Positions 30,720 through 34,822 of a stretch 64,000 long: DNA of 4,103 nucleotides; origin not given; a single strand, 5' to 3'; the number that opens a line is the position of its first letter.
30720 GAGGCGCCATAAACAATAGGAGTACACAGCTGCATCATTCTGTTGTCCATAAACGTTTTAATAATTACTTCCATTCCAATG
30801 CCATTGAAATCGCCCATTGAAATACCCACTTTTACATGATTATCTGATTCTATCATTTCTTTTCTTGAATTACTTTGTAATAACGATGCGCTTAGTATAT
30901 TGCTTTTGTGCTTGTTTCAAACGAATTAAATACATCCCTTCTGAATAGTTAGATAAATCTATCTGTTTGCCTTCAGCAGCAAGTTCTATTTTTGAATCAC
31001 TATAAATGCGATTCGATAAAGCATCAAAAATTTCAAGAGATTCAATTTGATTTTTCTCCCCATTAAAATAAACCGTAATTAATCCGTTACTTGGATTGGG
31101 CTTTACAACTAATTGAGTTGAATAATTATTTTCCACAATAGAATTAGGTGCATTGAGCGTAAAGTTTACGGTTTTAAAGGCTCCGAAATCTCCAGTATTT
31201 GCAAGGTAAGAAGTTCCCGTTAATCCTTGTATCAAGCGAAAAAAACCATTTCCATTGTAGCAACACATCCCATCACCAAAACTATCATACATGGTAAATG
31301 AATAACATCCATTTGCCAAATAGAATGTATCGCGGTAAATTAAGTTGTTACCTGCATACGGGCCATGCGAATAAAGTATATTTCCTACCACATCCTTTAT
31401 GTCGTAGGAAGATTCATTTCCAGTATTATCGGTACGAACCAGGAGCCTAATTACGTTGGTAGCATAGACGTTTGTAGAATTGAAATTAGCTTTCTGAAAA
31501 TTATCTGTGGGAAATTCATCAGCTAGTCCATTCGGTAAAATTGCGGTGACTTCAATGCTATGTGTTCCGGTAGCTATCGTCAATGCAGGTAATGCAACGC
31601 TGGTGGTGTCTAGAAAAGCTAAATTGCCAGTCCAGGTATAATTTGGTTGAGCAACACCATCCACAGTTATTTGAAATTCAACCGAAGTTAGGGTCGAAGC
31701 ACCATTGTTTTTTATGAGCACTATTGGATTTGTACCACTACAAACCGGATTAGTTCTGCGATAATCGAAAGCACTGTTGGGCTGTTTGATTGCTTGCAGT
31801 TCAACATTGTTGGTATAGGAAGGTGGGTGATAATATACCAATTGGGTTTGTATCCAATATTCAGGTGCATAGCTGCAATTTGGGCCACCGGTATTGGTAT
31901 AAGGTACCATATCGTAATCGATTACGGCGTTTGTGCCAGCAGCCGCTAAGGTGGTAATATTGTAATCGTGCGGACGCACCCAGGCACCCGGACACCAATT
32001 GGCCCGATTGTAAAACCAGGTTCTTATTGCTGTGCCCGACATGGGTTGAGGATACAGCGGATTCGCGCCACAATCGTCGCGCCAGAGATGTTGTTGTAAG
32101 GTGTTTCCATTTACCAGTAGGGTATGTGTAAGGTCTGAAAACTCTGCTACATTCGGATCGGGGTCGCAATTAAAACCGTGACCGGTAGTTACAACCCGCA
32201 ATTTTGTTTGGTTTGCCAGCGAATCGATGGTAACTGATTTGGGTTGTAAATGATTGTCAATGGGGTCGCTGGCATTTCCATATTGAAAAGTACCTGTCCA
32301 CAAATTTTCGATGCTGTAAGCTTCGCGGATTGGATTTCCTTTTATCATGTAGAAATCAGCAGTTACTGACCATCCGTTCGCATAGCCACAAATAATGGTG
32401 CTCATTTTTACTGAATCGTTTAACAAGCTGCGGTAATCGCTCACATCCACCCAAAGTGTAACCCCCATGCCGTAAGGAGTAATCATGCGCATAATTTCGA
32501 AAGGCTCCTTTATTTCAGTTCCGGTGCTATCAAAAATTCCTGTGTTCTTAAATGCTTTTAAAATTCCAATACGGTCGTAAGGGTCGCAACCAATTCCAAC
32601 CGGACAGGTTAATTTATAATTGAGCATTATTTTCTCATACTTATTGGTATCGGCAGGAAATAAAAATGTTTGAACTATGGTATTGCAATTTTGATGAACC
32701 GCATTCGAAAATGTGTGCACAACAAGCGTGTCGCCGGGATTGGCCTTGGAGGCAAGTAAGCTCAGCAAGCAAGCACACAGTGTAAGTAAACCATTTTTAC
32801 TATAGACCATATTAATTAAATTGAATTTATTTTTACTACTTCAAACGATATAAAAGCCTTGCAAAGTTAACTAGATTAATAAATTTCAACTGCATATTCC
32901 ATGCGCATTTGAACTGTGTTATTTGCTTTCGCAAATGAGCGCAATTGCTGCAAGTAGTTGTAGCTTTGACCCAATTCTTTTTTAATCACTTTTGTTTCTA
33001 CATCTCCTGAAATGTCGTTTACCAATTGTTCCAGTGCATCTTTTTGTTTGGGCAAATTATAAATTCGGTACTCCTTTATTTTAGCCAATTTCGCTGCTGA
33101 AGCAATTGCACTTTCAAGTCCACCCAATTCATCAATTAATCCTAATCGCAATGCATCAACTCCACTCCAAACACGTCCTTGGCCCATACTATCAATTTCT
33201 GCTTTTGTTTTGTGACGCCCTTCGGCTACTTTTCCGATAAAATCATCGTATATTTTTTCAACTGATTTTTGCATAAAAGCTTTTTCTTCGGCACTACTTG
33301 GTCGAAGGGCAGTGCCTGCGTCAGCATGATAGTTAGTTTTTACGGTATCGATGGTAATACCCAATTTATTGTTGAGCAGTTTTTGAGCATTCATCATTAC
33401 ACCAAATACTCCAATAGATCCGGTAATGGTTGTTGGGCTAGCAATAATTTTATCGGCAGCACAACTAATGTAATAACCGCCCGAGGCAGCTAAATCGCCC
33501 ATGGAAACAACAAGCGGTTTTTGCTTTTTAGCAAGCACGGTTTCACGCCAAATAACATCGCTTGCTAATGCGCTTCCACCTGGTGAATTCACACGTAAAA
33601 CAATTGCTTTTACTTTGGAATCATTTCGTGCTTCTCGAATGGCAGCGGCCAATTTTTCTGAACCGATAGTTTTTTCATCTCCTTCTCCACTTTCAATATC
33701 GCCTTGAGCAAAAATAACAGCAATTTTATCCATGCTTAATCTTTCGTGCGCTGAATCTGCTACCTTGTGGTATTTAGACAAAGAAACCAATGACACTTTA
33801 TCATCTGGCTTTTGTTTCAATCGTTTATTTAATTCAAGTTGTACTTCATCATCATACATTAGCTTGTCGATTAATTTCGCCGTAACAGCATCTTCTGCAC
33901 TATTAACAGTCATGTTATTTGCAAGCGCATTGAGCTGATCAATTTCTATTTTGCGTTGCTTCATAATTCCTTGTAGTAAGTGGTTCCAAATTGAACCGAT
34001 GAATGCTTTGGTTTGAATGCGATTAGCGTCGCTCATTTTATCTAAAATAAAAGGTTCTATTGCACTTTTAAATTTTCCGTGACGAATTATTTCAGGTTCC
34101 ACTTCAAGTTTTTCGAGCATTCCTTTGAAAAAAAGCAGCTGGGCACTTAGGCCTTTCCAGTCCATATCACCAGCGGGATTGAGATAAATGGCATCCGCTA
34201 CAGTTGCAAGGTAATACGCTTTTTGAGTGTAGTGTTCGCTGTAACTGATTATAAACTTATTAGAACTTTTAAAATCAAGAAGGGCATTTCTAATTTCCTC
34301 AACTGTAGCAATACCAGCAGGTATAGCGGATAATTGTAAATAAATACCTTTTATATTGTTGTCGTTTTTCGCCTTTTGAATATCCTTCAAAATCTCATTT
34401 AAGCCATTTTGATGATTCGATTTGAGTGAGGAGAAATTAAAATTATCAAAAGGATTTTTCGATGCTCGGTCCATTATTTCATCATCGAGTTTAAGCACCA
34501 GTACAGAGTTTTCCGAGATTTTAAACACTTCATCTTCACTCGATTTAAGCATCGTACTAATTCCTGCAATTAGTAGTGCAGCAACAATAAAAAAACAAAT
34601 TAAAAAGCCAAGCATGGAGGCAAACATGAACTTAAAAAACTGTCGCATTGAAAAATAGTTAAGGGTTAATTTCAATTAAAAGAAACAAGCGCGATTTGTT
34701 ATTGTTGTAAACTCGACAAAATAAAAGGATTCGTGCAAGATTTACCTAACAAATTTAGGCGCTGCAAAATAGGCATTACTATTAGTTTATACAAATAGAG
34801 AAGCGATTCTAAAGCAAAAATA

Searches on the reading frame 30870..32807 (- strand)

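Call 73: search_protein_families(library=pfam, proteins=[window:30870-32807:-], max_evalue=0.00001)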
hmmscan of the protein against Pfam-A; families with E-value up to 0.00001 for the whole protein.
window:30870-32807:- (645 aa): 2 families
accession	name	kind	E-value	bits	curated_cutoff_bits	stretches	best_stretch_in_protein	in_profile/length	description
PF09113.15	N-glycanase_C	-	1.5e-16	60.9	25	1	188-304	11-123/140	Peptide-N-glycosidase F, C terminal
PF18962.6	Por_Secre_tail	-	4.8e-12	46.4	27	1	570-643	3-75/75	Secretion system C-terminal sorting domain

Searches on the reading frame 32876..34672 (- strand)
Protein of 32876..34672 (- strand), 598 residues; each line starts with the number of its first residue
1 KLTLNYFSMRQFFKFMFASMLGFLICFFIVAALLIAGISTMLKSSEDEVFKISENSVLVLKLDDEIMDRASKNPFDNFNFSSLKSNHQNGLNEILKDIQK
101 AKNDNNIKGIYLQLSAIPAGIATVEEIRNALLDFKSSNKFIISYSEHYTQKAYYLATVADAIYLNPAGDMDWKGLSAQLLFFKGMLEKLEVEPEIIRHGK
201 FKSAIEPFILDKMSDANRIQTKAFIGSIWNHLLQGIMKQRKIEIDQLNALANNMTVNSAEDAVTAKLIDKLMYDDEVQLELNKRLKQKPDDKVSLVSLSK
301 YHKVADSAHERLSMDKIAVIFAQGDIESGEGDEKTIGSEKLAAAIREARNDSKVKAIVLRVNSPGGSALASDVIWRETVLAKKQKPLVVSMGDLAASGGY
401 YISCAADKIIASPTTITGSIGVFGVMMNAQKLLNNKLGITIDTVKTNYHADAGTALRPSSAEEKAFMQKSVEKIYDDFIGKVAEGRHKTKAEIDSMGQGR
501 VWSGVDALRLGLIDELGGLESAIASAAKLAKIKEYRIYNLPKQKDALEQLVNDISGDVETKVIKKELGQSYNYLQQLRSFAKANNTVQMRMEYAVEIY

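Call 73: search_protein_families(library=pfam, proteins=[window:32876-34672:-], max_evalue=0.00001)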
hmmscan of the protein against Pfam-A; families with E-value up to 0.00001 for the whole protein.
window:32876-34672:- (598 aa): 3 families
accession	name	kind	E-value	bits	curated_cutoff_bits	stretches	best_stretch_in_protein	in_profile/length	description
PF01343.23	Peptidase_S49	-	4.3e-79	264.3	24.9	2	382-533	4-154/154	Peptidase family S49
PF01972.22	SDH_protease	-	4e-08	33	31.3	1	338-421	78-156/286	ClpP-like SDH-type serine proteinase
PF25145.1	NfeD1b_N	-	5.8e-08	33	40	0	341-423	19-98/189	NfeD1b, N-terminal domain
